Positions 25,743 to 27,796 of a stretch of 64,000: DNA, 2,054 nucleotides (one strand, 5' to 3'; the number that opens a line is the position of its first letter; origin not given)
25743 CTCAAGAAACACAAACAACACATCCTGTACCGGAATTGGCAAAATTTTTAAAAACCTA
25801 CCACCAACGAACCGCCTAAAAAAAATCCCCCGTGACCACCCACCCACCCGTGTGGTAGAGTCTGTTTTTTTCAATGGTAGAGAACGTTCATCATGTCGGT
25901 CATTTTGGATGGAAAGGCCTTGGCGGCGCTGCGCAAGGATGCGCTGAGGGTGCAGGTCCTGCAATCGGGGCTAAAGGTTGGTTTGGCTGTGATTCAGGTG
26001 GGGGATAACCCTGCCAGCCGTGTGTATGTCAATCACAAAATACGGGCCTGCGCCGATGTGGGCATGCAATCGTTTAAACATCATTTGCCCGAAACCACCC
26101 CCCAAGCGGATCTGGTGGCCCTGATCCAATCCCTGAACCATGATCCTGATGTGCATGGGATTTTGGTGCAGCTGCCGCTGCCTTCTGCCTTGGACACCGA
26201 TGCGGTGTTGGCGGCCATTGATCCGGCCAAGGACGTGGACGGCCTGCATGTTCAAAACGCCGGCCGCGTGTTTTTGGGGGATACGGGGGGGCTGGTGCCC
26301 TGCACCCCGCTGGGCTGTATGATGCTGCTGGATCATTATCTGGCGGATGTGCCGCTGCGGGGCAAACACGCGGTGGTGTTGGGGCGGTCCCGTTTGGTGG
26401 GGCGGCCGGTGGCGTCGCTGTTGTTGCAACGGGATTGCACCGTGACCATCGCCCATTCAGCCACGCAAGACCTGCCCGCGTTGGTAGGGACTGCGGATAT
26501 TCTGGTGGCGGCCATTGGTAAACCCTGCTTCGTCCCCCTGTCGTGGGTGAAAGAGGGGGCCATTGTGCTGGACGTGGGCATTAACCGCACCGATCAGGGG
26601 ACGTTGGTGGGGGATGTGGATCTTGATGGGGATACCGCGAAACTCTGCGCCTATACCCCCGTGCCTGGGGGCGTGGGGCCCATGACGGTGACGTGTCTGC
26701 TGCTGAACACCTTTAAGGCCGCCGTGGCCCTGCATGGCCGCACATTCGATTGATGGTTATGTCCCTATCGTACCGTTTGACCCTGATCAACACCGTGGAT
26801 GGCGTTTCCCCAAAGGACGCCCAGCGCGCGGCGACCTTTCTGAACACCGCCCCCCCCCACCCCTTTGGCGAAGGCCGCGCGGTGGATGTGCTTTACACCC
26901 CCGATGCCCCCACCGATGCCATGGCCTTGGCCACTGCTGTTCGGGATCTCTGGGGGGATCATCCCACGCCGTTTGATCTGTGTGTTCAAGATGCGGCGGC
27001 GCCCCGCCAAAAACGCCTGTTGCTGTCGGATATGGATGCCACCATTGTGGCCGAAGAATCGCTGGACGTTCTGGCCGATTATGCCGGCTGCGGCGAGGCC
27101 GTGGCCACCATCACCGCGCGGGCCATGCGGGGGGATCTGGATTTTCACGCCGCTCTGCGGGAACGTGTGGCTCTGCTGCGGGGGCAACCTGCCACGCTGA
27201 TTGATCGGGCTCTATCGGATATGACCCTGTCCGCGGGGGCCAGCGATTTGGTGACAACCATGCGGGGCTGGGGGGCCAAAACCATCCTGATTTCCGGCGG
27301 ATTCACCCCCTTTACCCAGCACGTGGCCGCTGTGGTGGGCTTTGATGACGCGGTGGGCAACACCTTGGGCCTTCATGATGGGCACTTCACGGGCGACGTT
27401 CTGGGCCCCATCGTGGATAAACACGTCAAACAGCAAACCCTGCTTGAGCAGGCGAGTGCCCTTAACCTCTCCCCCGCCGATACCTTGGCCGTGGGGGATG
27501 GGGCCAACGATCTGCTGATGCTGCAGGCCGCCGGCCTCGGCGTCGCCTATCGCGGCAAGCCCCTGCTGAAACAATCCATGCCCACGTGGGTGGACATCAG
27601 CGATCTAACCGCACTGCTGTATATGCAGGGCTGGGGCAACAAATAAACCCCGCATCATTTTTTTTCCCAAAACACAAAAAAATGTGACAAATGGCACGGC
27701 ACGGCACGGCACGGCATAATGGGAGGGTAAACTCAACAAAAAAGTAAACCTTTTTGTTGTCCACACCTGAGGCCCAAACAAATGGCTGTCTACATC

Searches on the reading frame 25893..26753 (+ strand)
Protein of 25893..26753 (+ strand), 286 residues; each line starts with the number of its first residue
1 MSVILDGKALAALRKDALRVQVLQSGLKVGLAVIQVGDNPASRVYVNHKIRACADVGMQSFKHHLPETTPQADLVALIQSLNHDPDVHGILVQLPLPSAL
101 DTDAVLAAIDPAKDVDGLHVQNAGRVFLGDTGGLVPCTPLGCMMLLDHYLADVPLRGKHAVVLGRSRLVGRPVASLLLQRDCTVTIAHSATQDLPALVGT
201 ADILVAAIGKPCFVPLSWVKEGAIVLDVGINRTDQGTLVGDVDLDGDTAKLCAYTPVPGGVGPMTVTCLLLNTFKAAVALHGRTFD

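Call 46: search_protein_families(library=pfam, proteins=[window:25893-26753:+], max_evalue=0.00001)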
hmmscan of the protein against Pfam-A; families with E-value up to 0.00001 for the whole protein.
window:25893-26753:+ (286 aa): 2 families
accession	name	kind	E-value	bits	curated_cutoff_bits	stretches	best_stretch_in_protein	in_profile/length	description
PF02882.25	THF_DHG_CYH_C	-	1.8e-58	196.9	27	1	119-277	1-156/160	Tetrahydrofolate dehydrogenase/cyclohydrolase, NAD(P)-binding domain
PF00763.28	THF_DHG_CYH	-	4.5e-38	130.5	32.8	1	5-116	1-115/115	Tetrahydrofolate dehydrogenase/cyclohydrolase, catalytic domain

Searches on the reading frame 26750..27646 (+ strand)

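Call 46: search_protein_families(library=pfam, proteins=[window:26750-27646:+], max_evalue=0.00001)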
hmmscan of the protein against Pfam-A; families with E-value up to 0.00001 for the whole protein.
window:26750-27646:+ (298 aa): 3 families
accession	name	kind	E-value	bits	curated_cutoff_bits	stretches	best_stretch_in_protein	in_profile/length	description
PF12710.13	HAD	-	1e-19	72.1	27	1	92-259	2-189/189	haloacid dehalogenase-like hydrolase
PF00702.32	Hydrolase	-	4.2e-15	57.1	26.4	1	90-262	3-191/191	haloacid dehalogenase-like hydrolase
PF08282.18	Hydrolase_3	-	5.1e-08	33.4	20.9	1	226-266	187-227/255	haloacid dehalogenase-like hydrolase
